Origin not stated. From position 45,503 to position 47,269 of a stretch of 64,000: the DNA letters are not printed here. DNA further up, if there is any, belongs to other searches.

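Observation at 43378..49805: Type III R-M operon split by an OLD/PARIS-like ABC-ATPase-TOPRIM gene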

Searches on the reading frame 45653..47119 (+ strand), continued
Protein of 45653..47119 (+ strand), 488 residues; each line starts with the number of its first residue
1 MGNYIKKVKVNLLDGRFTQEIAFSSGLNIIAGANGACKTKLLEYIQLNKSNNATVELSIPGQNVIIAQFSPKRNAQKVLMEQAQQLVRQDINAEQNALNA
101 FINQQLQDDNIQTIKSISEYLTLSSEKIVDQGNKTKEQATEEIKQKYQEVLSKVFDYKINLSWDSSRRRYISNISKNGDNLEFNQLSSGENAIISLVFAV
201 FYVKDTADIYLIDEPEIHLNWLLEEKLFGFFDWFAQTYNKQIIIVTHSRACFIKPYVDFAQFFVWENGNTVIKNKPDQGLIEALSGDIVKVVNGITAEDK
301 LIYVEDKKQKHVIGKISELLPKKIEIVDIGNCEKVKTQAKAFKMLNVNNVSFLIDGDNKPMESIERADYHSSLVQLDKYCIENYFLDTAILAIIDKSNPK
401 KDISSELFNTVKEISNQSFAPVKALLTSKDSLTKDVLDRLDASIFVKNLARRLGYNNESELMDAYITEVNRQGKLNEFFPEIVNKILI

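Call 29: search_protein_families(library=pfam, alignment_id=A2, max_evalue=0.0001)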
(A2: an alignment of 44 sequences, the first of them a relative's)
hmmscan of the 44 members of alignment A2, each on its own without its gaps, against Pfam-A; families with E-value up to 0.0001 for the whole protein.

A. member 1, L009:5698-7968:+ (757 aa): 2 families
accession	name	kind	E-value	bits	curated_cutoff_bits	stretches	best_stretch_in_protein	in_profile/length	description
PF04851.21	ResIII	-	7.5e-16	58.9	22.5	1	1-238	2-163/164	Type III restriction enzyme, res subunit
PF00270.35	DEAD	-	1.7e-05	25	26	0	49-129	17-92/167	DEAD/DEAH box helicase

B. families by the number of members that match (of 44 scanned): 91 families (the first 25 are shown)
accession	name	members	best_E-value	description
PF02384.22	N6_Mtase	3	4.4e-94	N-6 DNA Methylase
PF00239.26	Resolvase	3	5.2e-31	Resolvase, N terminal domain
PF07508.19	Recombinase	3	3e-18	Recombinase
PF00580.27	UvrD-helicase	2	7.2e-69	UvrD/REP helicase N-terminal domain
PF01555.25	N6_N4_Mtase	2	4.7e-45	DNA methylase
PF13361.12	UvrD_C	2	4.9e-34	UvrD-like helicase C-terminal domain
PF07669.17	Eco57I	2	3.3e-33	Eco57I restriction-modification methylase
PF13245.12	AAA_19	2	1.5e-19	AAA domain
PF01443.25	Viral_helicase1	2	5.7e-07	Viral superfamily 1 RNA helicase core domain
PF13604.12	AAA_30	2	5.4e-05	AAA domain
PF02867.20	Ribonuc_red_lgC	1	2.6e-189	Ribonucleotide reductase, barrel domain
PF09471.16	Peptidase_M64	1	2.6e-115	IgA Peptidase M64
PF17392.7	Urocanase_C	1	2.8e-93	Urocanase C-terminal domain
PF00749.27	tRNA-synt_1c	1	2.7e-89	tRNA synthetases class I (E and Q), catalytic domain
PF00268.27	Ribonuc_red_sm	1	5.2e-89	Ribonucleotide reductase, small chain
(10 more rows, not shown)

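Call 31: search_protein_families(library=pfam, alignment_id=A3, max_evalue=0.0001)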
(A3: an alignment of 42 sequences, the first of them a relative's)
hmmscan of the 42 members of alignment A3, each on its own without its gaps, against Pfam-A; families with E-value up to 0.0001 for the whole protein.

A. member 1, L009:9531-9839:+ (103 aa): 0 families

B. families by the number of members that match (of 42 scanned): 57 families (the first 25 are shown)
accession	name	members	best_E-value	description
PF01420.25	Methylase_S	2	3.9e-30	Type I restriction modification DNA specificity domain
PF13401.12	AAA_22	2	7e-07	AAA domain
PF13651.11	EcoRI_methylase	1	6.6e-123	Adenine-specific methyltransferase EcoRI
PF10566.15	Glyco_hydro_97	1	1.1e-101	Glycoside hydrolase 97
PF14508.12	GH97_N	1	9.4e-68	Glycosyl-hydrolase 97 N-terminal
PF01594.21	AI-2E_transport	1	4.6e-51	AI-2E family transporter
PF02511.20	Thy1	1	1.7e-46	Thymidylate synthase complementing protein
PF07724.20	AAA_2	1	1.6e-32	AAA domain (Cdc48 subfamily)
PF14509.12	GH97_C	1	1.7e-29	Glycosyl-hydrolase 97 C-terminal, oligomerisation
PF00984.24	UDPG_MGDP_dh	1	1.2e-25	UDP-glucose/GDP-mannose dehydrogenase family, central domain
PF01048.26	PNP_UDP_1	1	1.4e-25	Phosphorylase superfamily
PF03652.20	RuvX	1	2e-23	Holliday junction resolvase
PF10145.14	PhageMin_Tail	1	3.2e-23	Phage-related minor tail protein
PF13289.12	SIR2_2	1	2e-22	SIR2-like domain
PF03721.20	UDPG_MGDP_dh_N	1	2.6e-22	UDP-glucose/GDP-mannose dehydrogenase family, NAD binding domain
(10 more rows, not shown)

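Call 34: find_related_loci(query=window:45653-47116:+, collection=metagenome_contigs, flank=8000)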
Query window:45653-47116:+ (488 aa) in metagenome_contigs; peptide patterns used: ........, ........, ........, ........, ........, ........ (x = any residue, [..] = any of these).
218 stretches matched a pattern; 10 encode a relative of the query (tblastn E <= 1e-3); 10 distinct loci.
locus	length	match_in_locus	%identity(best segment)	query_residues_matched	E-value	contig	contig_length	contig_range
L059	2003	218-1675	33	1-487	9e-75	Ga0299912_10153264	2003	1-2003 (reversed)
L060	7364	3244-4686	31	1-487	1e-71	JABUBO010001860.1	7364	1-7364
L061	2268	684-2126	30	1-481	2e-70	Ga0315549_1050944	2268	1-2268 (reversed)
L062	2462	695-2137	32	1-486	2e-68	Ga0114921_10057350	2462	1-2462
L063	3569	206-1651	31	5-487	9e-62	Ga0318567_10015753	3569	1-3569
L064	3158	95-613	41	315-487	1e-32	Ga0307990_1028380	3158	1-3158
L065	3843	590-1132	34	304-486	9e-18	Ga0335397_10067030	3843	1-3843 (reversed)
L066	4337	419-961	34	304-486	1e-17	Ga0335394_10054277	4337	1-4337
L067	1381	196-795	28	180-387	9e-10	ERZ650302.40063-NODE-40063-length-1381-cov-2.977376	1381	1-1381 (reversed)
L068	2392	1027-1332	32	155-250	2e-6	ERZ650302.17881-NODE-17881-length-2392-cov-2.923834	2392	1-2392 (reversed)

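Call 35: find_encoding_contigs(protein=P0007, flank=7000, max_places=2)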
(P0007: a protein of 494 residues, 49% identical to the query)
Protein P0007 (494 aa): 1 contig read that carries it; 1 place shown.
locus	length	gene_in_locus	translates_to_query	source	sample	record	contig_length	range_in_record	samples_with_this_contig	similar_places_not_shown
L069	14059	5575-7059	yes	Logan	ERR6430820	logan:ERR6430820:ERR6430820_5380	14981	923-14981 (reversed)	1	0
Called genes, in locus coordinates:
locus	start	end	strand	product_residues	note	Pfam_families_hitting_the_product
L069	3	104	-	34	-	?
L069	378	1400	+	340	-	PF00022:Actin (weak), PF06723:MreB_Mbl, PF11104:PilM_2 (faint), PF00012:HSP70, PF14450:FtsA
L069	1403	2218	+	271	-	PF04085:MreC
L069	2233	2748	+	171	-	PF04093:MreD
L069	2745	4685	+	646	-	PF03717:PBP_dimer, PF00905:Transpeptidase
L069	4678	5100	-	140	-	-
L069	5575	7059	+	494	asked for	PF02463:SMC_N, PF00005:ABC_tran (weak), PF13175:AAA_15, PF13304:AAA_21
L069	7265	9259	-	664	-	PF04851:ResIII, PF17757:UvrB_inter, PF27431:UvrB_3rd, PF00271:Helicase_C, PF12344:UvrB, PF02151:UVR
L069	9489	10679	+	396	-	PF01963:TraB_PrgY_gumN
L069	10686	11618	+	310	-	PF00389:2-Hacid_dh, PF02826:2-Hacid_dh_C, PF03446:NAD_binding_2 (weak)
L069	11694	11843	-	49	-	-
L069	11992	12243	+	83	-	-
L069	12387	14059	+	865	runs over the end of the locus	?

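Call 36: find_encoding_contigs(protein=P0028, flank=7000, max_places=2)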
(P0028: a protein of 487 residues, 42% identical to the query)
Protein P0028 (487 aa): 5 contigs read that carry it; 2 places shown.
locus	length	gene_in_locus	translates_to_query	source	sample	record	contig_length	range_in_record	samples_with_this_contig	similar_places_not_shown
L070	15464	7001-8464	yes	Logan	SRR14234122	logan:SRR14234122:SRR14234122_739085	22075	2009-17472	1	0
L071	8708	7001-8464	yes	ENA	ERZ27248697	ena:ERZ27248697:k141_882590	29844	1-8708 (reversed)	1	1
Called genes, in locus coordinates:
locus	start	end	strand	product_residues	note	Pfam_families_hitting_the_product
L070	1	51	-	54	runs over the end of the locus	-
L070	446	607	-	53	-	-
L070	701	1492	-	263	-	-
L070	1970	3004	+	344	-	-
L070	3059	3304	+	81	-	-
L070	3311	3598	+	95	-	-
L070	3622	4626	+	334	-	PF00565:SNase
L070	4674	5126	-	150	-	PF16677:GP3_package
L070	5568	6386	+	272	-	PF01555:N6_N4_Mtase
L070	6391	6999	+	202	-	PF02976:MutH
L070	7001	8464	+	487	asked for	PF02463:SMC_N (weak), PF13304:AAA_21 (weak), PF13175:AAA_15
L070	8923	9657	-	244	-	PF00106:adh_short, PF08659:KR, PF13561:adh_short_C2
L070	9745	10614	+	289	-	PF01183:Glyco_hydro_25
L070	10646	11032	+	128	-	PF07884:VKOR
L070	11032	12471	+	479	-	PF00932:LTD (faint), PF18911:PKD_4 (weak)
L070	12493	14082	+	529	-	PF01471:PG_binding_1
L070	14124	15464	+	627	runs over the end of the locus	PF04055:Radical_SAM, PF16199:Radical_SAM_C, PF00583:Acetyltransf_1 (faint)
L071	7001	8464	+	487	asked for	PF02463:SMC_N (weak), PF13304:AAA_21 (weak), PF13175:AAA_15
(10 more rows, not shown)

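Call 37: find_encoding_contigs(protein=P0036, flank=7000, max_places=2)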
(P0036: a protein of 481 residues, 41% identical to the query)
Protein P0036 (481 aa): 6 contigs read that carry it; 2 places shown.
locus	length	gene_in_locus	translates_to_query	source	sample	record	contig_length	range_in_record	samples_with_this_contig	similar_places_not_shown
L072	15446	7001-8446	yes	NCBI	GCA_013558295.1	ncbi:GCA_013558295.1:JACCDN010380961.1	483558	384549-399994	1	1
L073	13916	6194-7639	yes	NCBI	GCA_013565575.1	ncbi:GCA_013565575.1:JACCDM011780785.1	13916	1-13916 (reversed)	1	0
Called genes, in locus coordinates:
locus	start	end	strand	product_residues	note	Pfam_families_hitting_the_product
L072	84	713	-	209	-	-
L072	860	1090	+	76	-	-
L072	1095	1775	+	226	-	PF00005:ABC_tran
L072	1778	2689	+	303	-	PF18075:FtsX_ECD, PF02687:FtsX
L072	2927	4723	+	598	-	PF12728:HTH_17 (weak), PF12161:HsdM_N, PF02384:N6_Mtase, PF05175:MTS (weak)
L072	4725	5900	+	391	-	PF09903:DUF2130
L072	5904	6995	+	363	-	PF01420:Methylase_S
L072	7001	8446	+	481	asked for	PF02463:SMC_N (weak), PF13175:AAA_15, PF13304:AAA_21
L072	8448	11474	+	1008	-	PF04313:HSDR_N, PF04851:ResIII, PF18766:SWI2_SNF2, PF22679:T1R_D3-like, PF11867:T1RH-like_C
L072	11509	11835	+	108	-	PF04266:ASCH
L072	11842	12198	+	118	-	PF08818:DUF1801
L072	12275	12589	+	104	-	PF05973:Gp49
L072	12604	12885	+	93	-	PF13560:HTH_31, PF12844:HTH_19 (weak), PF01381:HTH_3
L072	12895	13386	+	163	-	PF01625:PMSR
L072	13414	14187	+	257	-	PF06966:DUF1295, PF02544:Steroid_dh, PF04191:PEMT (weak)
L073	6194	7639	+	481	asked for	PF02463:SMC_N (weak), PF13175:AAA_15, PF13304:AAA_21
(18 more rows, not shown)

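Call 38: predict_structure(alignment_id=A1)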
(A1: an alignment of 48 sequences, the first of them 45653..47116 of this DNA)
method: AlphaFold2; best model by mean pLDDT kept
length: 488 residues; sequences in the alignment: 48
mean_pLDDT: 87.0   pTM: 0.60
mean pLDDT of the five models: 87.0, 86.6, 86.4, 86.4, 85.6
residues with pLDDT >= 90: 294; 70-90: 141; 50-70: 40; < 50: 13
segments of 3 or more residues with pLDDT < 50: 100-107, 294-297
pLDDT, mean of each block of 10 residues (from residue 1): 91 91 96 87 94 94 91 74 62 52 51 85 92 91 96 95 94 94 90 93 94 82 89 96 91 86 91 81 62 56 95 94 87 90 78 93 89 95 96 89 90 86 81 89 94 95 97 95 89
secondary structure, 60 per line:
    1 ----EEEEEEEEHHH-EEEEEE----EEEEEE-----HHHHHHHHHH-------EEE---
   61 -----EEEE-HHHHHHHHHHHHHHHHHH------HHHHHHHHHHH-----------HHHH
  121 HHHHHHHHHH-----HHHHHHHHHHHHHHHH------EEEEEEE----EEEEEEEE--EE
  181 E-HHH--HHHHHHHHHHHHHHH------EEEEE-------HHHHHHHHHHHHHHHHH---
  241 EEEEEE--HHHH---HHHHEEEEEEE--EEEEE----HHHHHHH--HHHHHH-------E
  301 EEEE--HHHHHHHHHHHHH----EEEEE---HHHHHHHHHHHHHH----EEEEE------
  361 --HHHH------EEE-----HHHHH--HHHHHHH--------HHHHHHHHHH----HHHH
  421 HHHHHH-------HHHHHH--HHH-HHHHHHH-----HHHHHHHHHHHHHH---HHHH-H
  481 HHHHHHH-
elements in order: E5-12 E17-22 E27-32 H38-47 E55-57 E66-69 H71-88 H95-105 H117-130 H136-151 E158-164 E169-176 E179-181 H188-202 E209-213 H221-237 E241-246 H249-252 H256-259 E260-266 E269-273 H278-284 H287-292 E300-304 H307-319 E324-328 H332-345 E350-354 H363-366 E373-375 H381-385 H388-394 H403-412 H417-426 H434-439 H446-452 H458-471 H475-478 H480-487

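Call 40: search_solved_structures(query=A1, max_evalue=0.01, show_alignments=2)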
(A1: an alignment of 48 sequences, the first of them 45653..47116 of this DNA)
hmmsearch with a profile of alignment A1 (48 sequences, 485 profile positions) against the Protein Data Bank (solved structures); distinct sequences matched with E-value up to 0.01: 47.
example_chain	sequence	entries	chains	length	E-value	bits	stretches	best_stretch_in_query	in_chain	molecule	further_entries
8ux9_B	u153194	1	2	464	2.8e-18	69.5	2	114-252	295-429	AriA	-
8v45_A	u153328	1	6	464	3e-18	69.4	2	114-252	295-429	AriA antitoxin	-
8v46_A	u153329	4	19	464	4.1e-17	65.6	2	114-252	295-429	AriA antitoxin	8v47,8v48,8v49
3aux_A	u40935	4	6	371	2.1e-10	43.5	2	146-249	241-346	DNA double-strand break repair rad50 ATPase | DNA double-strand break repair Rad50 ATPase,DNA double-strand break repair Rad50 ATPase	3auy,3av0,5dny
5f3w_B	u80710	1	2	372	3.6e-10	42.7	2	147-249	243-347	DNA double-strand break repair Rad50 ATPase,DNA double-strand break repair Rad50 ATPase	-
9vkz_A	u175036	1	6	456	2e-09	40.2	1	95-252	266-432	Retron Ec78 probable ATPase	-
9vh1_D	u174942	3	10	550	2.6e-09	39.9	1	95-252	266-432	Retron Ec78 probable ATPase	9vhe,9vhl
9kjx_B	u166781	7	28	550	4.1e-08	35.9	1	94-252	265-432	AAA family ATPase | Retron I-A effector PtuA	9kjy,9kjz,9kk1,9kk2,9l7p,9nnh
4nci_A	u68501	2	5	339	4.9e-08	35.7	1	6-45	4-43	DNA double-strand break repair Rad50 ATPase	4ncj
3qkt_A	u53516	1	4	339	5.4e-08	35.5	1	6-45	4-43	DNA double-strand break repair rad50 ATPase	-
22bu_B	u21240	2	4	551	5.6e-08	35.5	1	18-79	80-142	AAA family ATPase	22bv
3qku_A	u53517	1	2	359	7.7e-08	35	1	6-45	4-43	DNA double-strand break repair rad50 ATPase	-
4nck_A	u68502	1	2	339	1.8e-07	33.8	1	6-45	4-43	DNA double-strand break repair Rad50 ATPase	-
9u9y_A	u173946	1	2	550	2.6e-07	33.3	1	94-252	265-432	AAA family ATPase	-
4nch_A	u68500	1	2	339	3.5e-07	32.9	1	6-45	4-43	DNA double-strand break repair Rad50 ATPase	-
6p74_A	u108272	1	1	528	0.00023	23.6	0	116-255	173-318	Putative ATP-dependent endonuclease of the OLD family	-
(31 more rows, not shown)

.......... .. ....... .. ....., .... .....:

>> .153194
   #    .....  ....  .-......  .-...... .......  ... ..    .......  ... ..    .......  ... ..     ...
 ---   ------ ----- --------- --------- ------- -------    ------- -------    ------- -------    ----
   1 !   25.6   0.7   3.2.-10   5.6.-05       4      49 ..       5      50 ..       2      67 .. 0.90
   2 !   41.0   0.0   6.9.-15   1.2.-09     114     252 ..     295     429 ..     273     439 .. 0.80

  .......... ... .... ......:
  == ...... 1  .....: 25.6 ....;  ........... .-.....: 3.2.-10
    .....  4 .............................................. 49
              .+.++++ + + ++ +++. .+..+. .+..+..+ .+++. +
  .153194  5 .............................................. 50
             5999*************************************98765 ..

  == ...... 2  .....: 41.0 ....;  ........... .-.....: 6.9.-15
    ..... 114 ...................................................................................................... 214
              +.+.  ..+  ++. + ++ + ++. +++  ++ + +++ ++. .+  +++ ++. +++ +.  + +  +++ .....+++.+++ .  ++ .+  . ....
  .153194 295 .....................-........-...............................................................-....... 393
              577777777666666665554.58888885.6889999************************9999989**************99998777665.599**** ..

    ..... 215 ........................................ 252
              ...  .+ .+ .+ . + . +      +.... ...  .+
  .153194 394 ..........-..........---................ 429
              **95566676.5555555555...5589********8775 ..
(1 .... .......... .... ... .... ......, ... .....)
